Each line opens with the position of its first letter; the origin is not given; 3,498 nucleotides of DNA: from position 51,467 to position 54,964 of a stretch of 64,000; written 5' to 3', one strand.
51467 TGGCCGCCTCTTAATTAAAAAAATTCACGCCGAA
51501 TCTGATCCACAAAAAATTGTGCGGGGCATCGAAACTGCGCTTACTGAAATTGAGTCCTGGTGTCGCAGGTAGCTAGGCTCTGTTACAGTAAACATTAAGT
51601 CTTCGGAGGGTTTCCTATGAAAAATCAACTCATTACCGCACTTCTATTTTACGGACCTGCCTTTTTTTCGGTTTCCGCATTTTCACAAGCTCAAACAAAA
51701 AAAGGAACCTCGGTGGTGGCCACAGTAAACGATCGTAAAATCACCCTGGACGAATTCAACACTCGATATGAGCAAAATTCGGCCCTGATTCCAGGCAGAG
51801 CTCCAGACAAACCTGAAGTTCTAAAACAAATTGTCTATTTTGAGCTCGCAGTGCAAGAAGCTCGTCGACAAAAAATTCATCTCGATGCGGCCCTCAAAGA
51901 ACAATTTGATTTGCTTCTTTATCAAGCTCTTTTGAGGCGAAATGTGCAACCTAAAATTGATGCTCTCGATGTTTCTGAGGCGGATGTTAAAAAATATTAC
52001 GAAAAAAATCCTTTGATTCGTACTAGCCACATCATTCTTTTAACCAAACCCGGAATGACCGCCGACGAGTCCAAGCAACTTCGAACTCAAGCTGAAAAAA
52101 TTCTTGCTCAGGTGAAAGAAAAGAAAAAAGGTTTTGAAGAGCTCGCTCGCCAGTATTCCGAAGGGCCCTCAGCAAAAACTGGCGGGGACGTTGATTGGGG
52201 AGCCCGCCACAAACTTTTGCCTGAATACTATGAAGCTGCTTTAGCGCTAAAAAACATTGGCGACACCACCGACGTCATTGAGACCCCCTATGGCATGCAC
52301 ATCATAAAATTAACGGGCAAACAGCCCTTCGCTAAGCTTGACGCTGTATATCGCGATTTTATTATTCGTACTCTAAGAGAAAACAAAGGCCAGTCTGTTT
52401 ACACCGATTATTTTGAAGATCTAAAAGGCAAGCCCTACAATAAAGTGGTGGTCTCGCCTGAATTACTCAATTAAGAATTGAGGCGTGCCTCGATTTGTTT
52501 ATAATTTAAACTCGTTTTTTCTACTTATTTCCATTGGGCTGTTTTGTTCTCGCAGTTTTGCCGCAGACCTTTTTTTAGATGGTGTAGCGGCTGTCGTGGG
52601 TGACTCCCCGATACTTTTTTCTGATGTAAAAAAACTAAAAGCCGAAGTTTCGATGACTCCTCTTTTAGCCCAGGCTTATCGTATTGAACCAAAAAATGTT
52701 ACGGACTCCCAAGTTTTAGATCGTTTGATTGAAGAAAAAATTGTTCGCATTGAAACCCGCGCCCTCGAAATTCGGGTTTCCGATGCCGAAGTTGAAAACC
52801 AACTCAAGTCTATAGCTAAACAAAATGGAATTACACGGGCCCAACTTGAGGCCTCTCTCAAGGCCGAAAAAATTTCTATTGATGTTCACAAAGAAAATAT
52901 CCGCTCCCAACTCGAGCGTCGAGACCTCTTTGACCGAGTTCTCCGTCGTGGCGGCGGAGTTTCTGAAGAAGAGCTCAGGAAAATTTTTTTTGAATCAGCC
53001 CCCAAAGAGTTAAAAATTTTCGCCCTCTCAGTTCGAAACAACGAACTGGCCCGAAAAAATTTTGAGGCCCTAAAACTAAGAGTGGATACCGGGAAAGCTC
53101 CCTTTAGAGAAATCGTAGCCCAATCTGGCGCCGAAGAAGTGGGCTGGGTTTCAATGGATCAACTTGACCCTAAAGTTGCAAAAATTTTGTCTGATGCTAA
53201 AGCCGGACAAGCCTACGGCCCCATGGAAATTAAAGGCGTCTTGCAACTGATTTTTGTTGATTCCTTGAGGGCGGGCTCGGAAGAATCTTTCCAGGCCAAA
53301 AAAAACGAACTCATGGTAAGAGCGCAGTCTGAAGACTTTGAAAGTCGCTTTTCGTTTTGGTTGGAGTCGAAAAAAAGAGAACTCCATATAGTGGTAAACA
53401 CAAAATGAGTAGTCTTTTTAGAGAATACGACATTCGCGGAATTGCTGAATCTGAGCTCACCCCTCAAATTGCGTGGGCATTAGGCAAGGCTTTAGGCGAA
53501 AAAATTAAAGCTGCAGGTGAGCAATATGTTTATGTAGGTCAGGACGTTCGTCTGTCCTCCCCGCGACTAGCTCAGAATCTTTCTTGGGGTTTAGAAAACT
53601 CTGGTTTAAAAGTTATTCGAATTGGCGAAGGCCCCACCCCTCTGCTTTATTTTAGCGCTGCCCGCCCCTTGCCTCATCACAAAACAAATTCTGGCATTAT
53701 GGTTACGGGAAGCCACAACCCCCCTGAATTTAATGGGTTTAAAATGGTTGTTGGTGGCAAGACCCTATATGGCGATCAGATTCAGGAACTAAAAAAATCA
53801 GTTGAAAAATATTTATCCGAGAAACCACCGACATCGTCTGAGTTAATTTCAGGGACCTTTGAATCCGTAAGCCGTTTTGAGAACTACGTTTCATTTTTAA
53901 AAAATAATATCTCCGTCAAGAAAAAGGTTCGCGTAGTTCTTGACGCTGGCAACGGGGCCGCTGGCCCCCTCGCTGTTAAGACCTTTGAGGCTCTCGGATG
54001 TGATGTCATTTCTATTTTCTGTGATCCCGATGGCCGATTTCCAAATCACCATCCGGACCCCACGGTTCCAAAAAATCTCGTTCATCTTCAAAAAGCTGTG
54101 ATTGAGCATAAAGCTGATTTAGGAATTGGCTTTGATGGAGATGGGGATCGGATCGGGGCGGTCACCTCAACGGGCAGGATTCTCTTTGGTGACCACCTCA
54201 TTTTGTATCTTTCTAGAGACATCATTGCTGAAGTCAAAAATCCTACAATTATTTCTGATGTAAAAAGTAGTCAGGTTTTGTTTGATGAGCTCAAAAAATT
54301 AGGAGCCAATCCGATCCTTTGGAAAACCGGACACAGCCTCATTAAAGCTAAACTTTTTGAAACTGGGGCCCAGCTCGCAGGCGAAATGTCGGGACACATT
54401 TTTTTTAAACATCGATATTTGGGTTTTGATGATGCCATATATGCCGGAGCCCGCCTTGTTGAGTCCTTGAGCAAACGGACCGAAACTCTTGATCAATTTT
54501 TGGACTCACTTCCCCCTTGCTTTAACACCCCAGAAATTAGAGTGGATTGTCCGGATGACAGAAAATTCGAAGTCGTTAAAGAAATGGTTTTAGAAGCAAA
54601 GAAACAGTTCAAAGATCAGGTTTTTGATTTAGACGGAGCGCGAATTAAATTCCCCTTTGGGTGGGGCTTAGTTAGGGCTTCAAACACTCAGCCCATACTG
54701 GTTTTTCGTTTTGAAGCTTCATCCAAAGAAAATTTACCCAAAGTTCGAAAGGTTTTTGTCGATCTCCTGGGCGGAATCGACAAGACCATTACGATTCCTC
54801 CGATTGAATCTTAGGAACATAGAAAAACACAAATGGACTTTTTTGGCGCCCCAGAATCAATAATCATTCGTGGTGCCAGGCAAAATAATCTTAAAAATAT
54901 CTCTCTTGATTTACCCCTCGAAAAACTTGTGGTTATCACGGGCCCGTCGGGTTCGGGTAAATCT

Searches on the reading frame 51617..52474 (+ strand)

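Call 6: search_protein_families(library=pfam, proteins=[window:51617-52474:+])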
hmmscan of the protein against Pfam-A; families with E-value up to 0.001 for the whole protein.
window:51617-52474:+ (285 aa): 5 families
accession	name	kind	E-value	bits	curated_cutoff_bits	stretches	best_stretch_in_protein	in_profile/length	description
PF00639.27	Rotamase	-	4.1e-24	85.8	21.7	1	138-233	1-96/97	PPIC-type PPIASE domain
PF13616.12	Rotamase_3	-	8.7e-20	71.9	22.5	1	133-235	15-115/116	PPIC-type PPIASE domain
PF13145.12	Rotamase_2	-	2.2e-09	38.6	27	1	119-237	1-110/121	PPIC-type PPIASE domain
PF13623.11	SurA_N_2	-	2.1e-05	24.8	28.5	1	10-58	22-67/145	SurA-like N-terminal domain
PF13624.11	SurA_N_3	-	7e-05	23.2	27.2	1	11-89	25-108/162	SurA-like N-terminal domain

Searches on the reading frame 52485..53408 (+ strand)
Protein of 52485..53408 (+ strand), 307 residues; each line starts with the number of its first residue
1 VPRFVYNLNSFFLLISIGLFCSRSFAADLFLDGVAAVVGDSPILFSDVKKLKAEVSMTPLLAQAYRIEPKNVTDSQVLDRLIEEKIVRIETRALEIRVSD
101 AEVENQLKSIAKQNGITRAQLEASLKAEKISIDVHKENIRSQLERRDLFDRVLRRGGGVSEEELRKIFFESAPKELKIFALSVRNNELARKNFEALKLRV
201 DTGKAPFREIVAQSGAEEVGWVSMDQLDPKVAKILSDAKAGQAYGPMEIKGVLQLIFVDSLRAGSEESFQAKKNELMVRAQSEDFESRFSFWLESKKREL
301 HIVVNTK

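Call 6: search_protein_families(library=pfam, proteins=[window:52485-53408:+])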
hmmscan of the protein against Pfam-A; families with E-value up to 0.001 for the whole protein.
window:52485-53408:+ (307 aa): 4 families
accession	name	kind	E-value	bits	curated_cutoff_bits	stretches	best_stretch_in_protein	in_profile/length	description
PF09312.16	SurA_N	-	4.3e-17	62.8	30.8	1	31-143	1-112/118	SurA N-terminal domain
PF13624.11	SurA_N_3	-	1.1e-09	38.8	27.2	1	33-147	39-160/162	SurA-like N-terminal domain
PF13623.11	SurA_N_2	-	1.3e-05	25.6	28.5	1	35-112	43-124/145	SurA-like N-terminal domain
PF13145.12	Rotamase_2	-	0.0001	23.5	27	0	186-270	44-117/121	PPIC-type PPIASE domain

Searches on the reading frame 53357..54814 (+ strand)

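Call 6: search_protein_families(library=pfam, proteins=[window:53357-54814:+])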
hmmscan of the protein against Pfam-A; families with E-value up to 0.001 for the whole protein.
window:53357-54814:+ (485 aa): 4 families
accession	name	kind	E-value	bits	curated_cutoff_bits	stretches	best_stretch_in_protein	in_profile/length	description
PF02878.22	PGM_PMM_I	-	1.8e-29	102.6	22.5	1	20-152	3-134/138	Phosphoglucomutase/phosphomannomutase, alpha/beta/alpha domain I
PF02879.22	PGM_PMM_II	-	1.8e-27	96.3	29.3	1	176-273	2-103/103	Phosphoglucomutase/phosphomannomutase, alpha/beta/alpha domain II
PF02880.22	PGM_PMM_III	-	3.1e-21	76.1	20.7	1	278-386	2-112/115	Phosphoglucomutase/phosphomannomutase, alpha/beta/alpha domain III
PF00408.26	PGM_PMM_IV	-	5.7e-11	42.8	23.1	1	393-468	1-66/68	Phosphoglucomutase/phosphomannomutase, C-terminal domain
